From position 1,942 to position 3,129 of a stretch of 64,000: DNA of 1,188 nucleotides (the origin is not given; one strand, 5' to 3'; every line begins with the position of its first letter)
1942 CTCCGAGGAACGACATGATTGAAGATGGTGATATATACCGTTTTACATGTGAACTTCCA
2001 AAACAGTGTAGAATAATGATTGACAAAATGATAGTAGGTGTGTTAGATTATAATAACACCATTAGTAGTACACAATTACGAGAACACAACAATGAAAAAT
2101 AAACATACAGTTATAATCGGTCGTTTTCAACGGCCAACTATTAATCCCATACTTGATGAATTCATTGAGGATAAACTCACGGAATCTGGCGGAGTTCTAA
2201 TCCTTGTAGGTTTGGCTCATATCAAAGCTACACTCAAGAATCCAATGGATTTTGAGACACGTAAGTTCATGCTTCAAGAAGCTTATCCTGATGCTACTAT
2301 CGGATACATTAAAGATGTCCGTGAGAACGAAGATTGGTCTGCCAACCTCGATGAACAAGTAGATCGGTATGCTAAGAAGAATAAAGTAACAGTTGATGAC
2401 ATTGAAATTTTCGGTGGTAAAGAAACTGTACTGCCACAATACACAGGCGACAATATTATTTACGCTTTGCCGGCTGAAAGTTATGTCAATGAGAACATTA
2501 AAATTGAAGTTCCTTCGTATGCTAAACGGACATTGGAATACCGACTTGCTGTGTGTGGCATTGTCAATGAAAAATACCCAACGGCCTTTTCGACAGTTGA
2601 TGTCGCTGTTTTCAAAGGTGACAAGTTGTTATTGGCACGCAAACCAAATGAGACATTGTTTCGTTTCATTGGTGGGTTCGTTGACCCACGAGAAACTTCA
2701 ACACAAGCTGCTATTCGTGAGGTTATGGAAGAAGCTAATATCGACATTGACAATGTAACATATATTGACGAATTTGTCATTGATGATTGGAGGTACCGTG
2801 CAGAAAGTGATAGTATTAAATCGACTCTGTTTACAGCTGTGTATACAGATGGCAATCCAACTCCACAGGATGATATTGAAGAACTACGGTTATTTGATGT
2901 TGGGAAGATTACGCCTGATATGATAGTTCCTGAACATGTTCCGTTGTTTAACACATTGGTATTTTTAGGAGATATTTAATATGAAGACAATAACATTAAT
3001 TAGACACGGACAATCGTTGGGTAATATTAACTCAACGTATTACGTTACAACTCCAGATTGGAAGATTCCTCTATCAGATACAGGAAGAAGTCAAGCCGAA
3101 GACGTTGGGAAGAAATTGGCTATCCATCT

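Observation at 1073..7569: NAD+ reconstitution module: NadV + NadD-like NMNAT + NadM-Nudix + Prs (+ histidine phosphatase, CinA-like)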

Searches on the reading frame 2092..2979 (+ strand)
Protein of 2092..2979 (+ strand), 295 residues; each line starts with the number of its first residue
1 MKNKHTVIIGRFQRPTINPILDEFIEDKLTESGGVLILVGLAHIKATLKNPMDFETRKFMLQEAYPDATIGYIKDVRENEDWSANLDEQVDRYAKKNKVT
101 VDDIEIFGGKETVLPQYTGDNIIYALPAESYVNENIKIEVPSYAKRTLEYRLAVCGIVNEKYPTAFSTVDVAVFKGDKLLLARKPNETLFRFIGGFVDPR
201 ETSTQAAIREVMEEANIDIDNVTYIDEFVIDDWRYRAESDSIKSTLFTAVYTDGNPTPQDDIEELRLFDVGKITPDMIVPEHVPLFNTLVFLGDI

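Call 3: search_protein_families(library=pfam, proteins=[window:2092-2979:+], max_evalue=0.01)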
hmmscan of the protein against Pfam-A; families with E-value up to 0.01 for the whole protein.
window:2092-2979:+ (295 aa): 1 family
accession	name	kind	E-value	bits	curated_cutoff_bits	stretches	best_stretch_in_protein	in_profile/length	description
PF00293.34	NUDIX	-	1.6e-15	57.7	21.1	1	168-286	5-131/134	NUDIX domain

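Call 4: search_protein_families(library=phrogs, proteins=[window:2092-2979:+], max_evalue=0.001)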
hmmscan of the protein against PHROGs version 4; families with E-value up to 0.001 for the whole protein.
window:2092-2979:+ (295 aa): 6 families
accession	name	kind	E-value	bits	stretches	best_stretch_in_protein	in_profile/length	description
phrog_1198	-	other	9.6e-14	52.7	1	157-274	29-151/253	MutT/NUDIX hydrolase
phrog_395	-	other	8.6e-12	46.5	1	2-122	10-125/373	cytidyltransferase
phrog_15528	-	head and packaging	7.2e-05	22.3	1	167-225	522-580/794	portal protein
phrog_6216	-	unknown function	0.00012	22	1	174-241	10-77/545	-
phrog_10313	-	other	0.00032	21.5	1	171-254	16-101/159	nudix hydrolase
phrog_19657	-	other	0.00083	20.3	0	186-269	57-146/176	nudix hydrolase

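Call 16: search_protein_families(library=ncbifam, proteins=[window:2092-2979:+], max_evalue=0.01)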
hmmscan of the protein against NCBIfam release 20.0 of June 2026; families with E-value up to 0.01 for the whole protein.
window:2092-2979:+ (295 aa): 16 families
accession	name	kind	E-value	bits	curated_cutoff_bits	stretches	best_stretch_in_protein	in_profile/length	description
NF003786.0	PRK05379.1-2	equivalog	2.2e-14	53.4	397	2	161-220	213-275/354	bifunctional nicotinamide-nucleotide adenylyltransferase/Nudix hydroxylase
NF001299.0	PRK00241.1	equivalog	2e-12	47.1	158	1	159-225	128-196/263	NAD(+) diphosphatase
NF003788.0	PRK05379.1-5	equivalog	3.3e-12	46.4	354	2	133-219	177-269/351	bifunctional nicotinamide-nucleotide adenylyltransferase/Nudix hydroxylase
NF003785.0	PRK05379.1-1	equivalog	4e-12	46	418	2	160-220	197-260/347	bifunctional nicotinamide-nucleotide adenylyltransferase/Nudix hydroxylase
NF003787.0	PRK05379.1-4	equivalog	1e-10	41.1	449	1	160-219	202-264/346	bifunctional nicotinamide-nucleotide adenylyltransferase/Nudix hydroxylase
NF003791.0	PRK05379.2-3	equivalog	2.1e-08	33.8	409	1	161-250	197-288/340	bifunctional nicotinamide-nucleotide adenylyltransferase/Nudix hydroxylase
TIGR02705.1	nudix_YtkD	equivalog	1e-06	28.4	154.4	1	175-232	33-89/156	RNA deprotection pyrophosphohydrolase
NF006961.0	PRK09438.1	equivalog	4.1e-06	26.3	103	1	177-235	21-75/151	dihydroneopterin triphosphate diphosphatase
NF007834.0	PRK10546.1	equivalog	1.2e-05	25.1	156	1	173-226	11-68/135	pyrimidine (deoxy)nucleoside triphosphate diphosphatase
NF003790.0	PRK05379.2-2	equivalog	1.6e-05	24.2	403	1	143-219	191-273/354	bifunctional nicotinamide mononucleotide adenylyltransferase/ADP-ribose pyrophosphatase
NF006530.0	PRK08999.1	equivalog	0.00049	19.2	245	1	175-224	14-69/315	Nudix family hydrolase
NF001937.0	PRK00714.1-4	equivalog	0.00076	19.1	139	1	174-236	17-78/161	RNA pyrophosphohydrolase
TIGR00586.1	mutt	equivalog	0.00098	19.1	97.9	1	189-228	33-72/129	8-oxo-dGTP diphosphatase MutT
NF002243.0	PRK01153.1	subfamily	0.0013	18.4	127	1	6-86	3-88/175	nicotinamide-nucleotide adenylyltransferase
NF008044.0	PRK10776.1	equivalog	0.002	18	148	1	189-227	32-70/130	8-oxo-dGTP diphosphatase MutT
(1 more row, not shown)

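Call 19: search_dna_similar(query=window:2092-2979:+, collection=phages, mode=protein, max_rows=30, max_evalue=0.001)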
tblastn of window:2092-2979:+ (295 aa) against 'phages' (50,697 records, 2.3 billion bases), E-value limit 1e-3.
Records with a match: 27; places in all: 27; records where one place covers at least 80% of the query: 14.
Best place of each record, by identity: <60% 27.
By first word of the organism name: Vibrio 7; uncultured 4; Bacteriophage 4; Salmonella 3; Ralstonia 2; Streptomyces 2; Tunturiibacter 1; Synechococcus 1; Rhizobium 1; Phaeobacter 1; and 1 more.
By host as written in the record: - 10; Vibrio sp. 2; V.alginolyticus 2; Streptomyces sp. ZL12 2; Homo sapiens 2; Tunturiibacter psychrotolerans X4BP1 1; Vibrio alginolyticus NBRC 15630 = ATCC 17749 1; Vibrio hyugaensis 1; and 6 more.
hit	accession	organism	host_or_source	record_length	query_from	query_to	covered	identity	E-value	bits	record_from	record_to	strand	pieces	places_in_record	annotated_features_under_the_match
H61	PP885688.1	Tunturiibacter phage Tunturi_5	Tunturiibacter psychrotolerans X4BP1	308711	7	285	95%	32.8%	9e-37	144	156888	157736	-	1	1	cytidyltransferase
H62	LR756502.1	uncultured phage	metagenomic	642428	7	290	96%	31.6%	2e-40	155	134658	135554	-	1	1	record has no annotation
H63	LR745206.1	uncultured phage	metagenomic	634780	7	290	96%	30.2%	1e-32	132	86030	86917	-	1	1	record has no annotation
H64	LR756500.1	uncultured phage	metagenomic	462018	7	270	89%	29.7%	4e-31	128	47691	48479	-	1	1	record has no annotation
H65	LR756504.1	uncultured phage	metagenomic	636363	4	290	97%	26.0%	5e-18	90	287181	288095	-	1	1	record has no annotation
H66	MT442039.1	Vibrio phage vB_ValS_X1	Vibrio alginolyticus NBRC 15630 = ATCC ...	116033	5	290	97%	24.5%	3e-8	61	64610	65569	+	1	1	bifunctional nicotinamide mononucleotide ...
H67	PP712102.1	Vibrio phage VB_Vhy_SJ1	Vibrio hyugaensis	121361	5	290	97%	24.5%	4e-8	60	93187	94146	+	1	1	record has no annotation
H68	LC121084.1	Ralstonia phage RSP15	-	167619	2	282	95%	24.7%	6e-8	59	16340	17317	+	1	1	bifunctional nicotinamide mononucleotide ...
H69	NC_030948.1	Ralstonia phage RSP15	-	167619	2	282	95%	24.7%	6e-8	59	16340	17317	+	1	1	cytidyltransferase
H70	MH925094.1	Vibrio phage VspSw_1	Vibrio sp.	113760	5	290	97%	23.9%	7e-8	59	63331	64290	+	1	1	bifunctional nicotinamide mononucleotide ...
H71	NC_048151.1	Vibrio phage VspSw_1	Vibrio sp.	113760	5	290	97%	23.9%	7e-8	59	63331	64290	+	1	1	cytidyltransferase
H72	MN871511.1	Vibrio phage vspsw1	Vibrio.sp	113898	5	290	97%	23.9%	7e-8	59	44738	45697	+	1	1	record has no annotation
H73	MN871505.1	Vibrio phage ValDsh2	V.alginolyticus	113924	5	290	97%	23.9%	7e-8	59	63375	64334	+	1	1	record has no annotation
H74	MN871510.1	Vibrio phage valsw3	V.alginolyticus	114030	5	290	97%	23.9%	7e-8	59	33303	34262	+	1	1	record has no annotation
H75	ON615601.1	Synechococcus phage BUCT-ZZ01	Synechococcus elongatus PCC 7942 = ...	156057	24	224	68%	25.3%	1e-8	62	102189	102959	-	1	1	nicotinamide-nucleotide adenylyltransferase, NadM family / ADP-ribose ...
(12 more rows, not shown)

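Call 29: search_solved_structures(query=window:2092-2979:+, max_evalue=0.1, show_alignments=4)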
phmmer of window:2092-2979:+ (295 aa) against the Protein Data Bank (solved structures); distinct sequences matched with E-value up to 0.1: 26.
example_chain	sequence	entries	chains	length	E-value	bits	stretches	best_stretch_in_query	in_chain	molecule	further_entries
2qjt_B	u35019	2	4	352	2.6e-08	36.9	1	163-220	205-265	Nicotinamide-nucleotide adenylyltransferase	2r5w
5iw4_A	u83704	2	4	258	4.7e-06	29.4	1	154-227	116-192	NADH pyrophosphatase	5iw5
1vk6_A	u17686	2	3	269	5.2e-06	29.3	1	154-227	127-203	NADH pyrophosphatase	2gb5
3i7u_A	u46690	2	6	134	7e-06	28.9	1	172-271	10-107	AP4A hydrolase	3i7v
5isy_A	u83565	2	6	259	1.3e-05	28.1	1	154-227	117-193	NADH pyrophosphatase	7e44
6scx_A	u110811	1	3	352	0.00019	24.2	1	137-226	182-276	Peroxisomal NADH pyrophosphatase NUDT12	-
6o3p_A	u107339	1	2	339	0.0002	24.1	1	151-233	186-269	Peroxisomal NADH pyrophosphatase NUDT12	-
3q1p_A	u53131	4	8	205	0.00037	23.2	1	162-228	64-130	Phosphohydrolase (MutT/nudix family protein)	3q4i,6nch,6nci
2rrk_A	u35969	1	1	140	0.0013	21.4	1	171-221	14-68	CTP pyrophosphohydrolase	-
2qjo_A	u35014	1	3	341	0.0015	21.3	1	161-251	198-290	Bifunctional NMN adenylyltransferase/Nudix hydrolase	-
5otn_A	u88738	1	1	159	0.0023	20.6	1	189-276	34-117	Nudix (Nucleoside diphosphate linked moiety X)-type motif 1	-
5hzx_A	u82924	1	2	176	0.0028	20.4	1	189-276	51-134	Nudix (Nucleoside diphosphate linked moiety X)-type motif 1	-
3o8s_A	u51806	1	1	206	0.0041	19.8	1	162-221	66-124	ADP-ribose pyrophosphatase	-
2o1c_A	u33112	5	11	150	0.0044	19.7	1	175-226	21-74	dATP pyrophosphohydrolase | Dihydroneopterin triphosphate diphosphatase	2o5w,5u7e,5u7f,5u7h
4jzu_A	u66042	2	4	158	0.0045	19.7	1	176-229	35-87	RNA PYROPHOSPHOHYDROLASE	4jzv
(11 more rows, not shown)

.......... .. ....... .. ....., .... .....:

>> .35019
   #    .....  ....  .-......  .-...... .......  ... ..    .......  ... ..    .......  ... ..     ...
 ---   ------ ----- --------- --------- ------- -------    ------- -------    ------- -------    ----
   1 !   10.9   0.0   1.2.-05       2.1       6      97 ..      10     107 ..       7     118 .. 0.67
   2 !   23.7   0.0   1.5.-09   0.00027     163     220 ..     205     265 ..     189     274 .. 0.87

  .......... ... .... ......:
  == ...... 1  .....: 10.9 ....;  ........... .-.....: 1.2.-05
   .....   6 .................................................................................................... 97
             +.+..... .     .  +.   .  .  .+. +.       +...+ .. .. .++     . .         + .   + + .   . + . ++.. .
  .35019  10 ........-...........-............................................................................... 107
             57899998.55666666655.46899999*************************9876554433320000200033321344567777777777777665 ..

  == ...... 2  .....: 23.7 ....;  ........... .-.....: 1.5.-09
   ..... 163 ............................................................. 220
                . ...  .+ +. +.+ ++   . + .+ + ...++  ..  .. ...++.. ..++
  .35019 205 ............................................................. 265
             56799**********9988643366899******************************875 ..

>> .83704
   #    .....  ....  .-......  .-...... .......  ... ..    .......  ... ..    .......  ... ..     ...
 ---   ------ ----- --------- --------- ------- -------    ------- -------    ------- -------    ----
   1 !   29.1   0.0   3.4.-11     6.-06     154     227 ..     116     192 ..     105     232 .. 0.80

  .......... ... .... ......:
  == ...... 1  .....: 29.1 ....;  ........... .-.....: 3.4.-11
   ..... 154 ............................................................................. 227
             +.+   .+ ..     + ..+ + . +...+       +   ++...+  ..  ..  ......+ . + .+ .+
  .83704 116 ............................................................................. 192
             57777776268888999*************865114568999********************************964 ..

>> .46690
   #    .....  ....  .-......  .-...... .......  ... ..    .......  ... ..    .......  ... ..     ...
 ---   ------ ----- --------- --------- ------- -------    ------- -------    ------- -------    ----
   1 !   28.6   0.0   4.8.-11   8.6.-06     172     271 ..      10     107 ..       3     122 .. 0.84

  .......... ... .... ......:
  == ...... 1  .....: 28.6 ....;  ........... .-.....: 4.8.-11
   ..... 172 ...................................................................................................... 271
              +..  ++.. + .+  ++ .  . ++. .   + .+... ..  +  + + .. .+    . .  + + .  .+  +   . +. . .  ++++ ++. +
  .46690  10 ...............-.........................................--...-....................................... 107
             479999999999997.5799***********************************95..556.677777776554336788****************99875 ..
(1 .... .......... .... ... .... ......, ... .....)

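Call 41: get_annotated_region(hit=H61, flank=8000)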
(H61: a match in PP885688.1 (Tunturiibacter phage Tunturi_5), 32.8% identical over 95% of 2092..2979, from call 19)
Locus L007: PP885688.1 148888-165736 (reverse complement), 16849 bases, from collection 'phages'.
description: Tunturiibacter phage Tunturi_5, complete genome.
organism: Tunturiibacter phage Tunturi_5 (NCBI taxid 3378199)
taxonomy: Viruses; Duplodnaviria; Heunggongvirae; Uroviricota; Caudoviricetes
host: Tunturiibacter psychrotolerans X4BP1; source: soil; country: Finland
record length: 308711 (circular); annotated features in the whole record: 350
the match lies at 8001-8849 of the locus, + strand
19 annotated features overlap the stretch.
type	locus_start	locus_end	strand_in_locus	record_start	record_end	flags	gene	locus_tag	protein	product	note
CDS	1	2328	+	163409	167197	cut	-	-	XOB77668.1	MutT/NUDIX hydrolase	ORF225; gp225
CDS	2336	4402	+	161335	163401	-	-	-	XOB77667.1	portal protein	ORF224; gp224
CDS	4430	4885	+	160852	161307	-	-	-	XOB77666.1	RNA-binding protein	ORF223; gp223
CDS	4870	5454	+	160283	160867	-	-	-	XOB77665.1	virion structural protein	ORF222; gp222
CDS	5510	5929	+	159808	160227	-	-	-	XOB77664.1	hypothetical protein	ORF221; gp221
CDS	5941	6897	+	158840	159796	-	-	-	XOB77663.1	hypothetical protein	ORF220; gp220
CDS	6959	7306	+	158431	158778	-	-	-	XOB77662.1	hypothetical protein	ORF219; gp219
CDS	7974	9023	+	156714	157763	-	-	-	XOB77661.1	cytidyltransferase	ORF218; gp218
CDS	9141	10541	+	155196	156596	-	-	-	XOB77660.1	nicotinamide phosphoribosyl transferase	ORF217; gp217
CDS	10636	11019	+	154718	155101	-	-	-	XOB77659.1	hypothetical protein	ORF216; gp216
CDS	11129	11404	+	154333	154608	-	-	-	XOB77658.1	hypothetical protein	ORF215; gp215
CDS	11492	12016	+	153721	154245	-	-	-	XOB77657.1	hypothetical protein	ORF214; gp214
CDS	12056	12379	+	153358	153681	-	-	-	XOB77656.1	hypothetical protein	ORF213; gp213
CDS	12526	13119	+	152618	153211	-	-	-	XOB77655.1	hypothetical protein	ORF212; gp212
CDS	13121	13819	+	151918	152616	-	-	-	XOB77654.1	RNA polymerase sigma factor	ORF211; gp211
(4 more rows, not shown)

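Call 42: get_annotated_region(hit=H66, flank=5000)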
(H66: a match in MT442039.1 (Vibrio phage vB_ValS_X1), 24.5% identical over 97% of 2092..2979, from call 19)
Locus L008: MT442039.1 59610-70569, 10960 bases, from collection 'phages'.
description: Vibrio phage vB_ValS_X1, partial genome.
organism: Vibrio phage vB_ValS_X1 (NCBI taxid 2736341)
taxonomy: Viruses; Duplodnaviria; Heunggongvirae; Uroviricota; Caudoviricetes; Demerecviridae; Pogseptimavirus; Pogseptimavirus VspSw1
host: Vibrio alginolyticus NBRC 15630 = ATCC 17749; source: Dongshan, Velvet software; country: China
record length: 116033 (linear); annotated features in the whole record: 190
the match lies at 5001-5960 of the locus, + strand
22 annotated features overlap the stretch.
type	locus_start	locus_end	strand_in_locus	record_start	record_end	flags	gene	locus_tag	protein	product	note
CDS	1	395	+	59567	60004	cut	-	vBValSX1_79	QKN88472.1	hypothetical protein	-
CDS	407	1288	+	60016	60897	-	-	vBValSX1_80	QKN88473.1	SPFH domain / band 7 family protein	-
CDS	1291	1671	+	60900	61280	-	-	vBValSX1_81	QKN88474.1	hypothetical protein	-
CDS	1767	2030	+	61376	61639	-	-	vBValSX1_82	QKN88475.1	hypothetical protein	-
CDS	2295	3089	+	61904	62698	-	-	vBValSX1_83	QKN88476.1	calcineurin-like phosphoesterase family protein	-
CDS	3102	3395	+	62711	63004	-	-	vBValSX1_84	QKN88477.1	hypothetical protein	-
CDS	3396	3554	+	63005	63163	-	-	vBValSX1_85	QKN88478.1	hypothetical protein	-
CDS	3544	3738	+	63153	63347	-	-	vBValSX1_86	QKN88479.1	hypothetical protein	-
CDS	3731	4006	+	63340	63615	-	-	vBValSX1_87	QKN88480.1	hypothetical protein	-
CDS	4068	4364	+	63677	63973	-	-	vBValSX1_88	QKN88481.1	hypothetical protein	-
CDS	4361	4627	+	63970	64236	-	-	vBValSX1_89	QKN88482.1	hypothetical protein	-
CDS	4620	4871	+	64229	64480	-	-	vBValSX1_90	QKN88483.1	hypothetical protein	-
CDS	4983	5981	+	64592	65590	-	-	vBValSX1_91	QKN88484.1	bifunctional nicotinamide mononucleotide adenylyltransferase/ADP-ribose pyrophosphatase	-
CDS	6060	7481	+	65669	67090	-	-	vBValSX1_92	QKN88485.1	nicotinamide phosphoribosyl transferase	-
CDS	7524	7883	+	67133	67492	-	-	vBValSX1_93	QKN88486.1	hypothetical protein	-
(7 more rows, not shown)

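Call 43: get_annotated_region(hit=H62, flank=300)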
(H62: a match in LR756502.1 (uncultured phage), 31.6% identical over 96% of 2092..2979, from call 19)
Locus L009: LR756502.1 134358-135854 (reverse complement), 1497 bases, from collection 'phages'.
description: uncultured phage genome assembly, chromosome: 1.
organism: uncultured phage (NCBI taxid 278008)
taxonomy: Viruses; environmental samples
host: -; source: metagenomic; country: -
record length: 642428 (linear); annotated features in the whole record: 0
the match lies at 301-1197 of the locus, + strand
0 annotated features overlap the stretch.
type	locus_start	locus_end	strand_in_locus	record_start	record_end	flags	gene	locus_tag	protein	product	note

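Call 44: get_annotated_region(hit=H63, flank=300)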
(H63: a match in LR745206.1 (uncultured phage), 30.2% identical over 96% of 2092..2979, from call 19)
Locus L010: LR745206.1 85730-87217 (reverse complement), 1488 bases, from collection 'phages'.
description: uncultured phage genome assembly, chromosome: 1.
organism: uncultured phage (NCBI taxid 278008)
taxonomy: Viruses; environmental samples
host: -; source: metagenomic; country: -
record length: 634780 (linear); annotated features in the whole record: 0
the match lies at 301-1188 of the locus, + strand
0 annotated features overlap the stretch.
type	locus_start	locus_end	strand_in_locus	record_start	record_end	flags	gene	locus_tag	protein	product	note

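Call 45: get_annotated_region(hit=H68, flank=300)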
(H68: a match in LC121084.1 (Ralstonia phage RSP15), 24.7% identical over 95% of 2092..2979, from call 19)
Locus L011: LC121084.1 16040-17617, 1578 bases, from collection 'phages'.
description: Ralstonia phage RSP15 DNA, complete genome.
organism: Ralstonia phage RSP15 (NCBI taxid 1785960)
taxonomy: Viruses; Duplodnaviria; Heunggongvirae; Uroviricota; Caudoviricetes; Ackermannviridae
host: -; source: -; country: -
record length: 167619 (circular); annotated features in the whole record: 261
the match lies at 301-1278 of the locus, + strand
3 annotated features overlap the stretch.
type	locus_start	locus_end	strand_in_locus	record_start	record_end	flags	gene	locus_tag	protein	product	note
CDS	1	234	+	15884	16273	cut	-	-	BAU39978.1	hypothetical protein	ORF020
CDS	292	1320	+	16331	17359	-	-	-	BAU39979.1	bifunctional nicotinamide mononucleotide adenylyltransferase/ADP-ribose pyrophosphatase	ORF021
CDS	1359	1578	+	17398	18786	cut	-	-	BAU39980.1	nicotinamide phosphoribosyltransferase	ORF022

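Call 46: get_annotated_region(hit=H75, flank=600)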
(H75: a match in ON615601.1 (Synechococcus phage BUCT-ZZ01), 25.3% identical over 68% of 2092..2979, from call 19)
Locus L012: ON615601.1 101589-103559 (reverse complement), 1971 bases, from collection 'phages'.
description: Synechococcus phage BUCT-ZZ01, complete genome.
organism: Synechococcus phage BUCT-ZZ01 (NCBI taxid 2951202)
taxonomy: Viruses; Duplodnaviria; Heunggongvirae; Uroviricota; Caudoviricetes; Kyanoviridae
host: Synechococcus elongatus PCC 7942 = FACHB-805; source: lake; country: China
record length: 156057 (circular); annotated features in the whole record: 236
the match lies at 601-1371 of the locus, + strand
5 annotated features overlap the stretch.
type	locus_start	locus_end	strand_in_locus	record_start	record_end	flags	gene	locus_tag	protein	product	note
CDS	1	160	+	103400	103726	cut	-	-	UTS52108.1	hypothetical protein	-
CDS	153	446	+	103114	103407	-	-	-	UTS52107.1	hypothetical protein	-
CDS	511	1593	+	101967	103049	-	-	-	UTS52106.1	nicotinamide-nucleotide adenylyltransferase, NadM family / ADP-ribose pyrophosphatase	-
CDS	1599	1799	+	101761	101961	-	-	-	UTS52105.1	hypothetical protein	-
CDS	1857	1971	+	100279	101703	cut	-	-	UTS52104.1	nicotinamide phosphoribosyltransferase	-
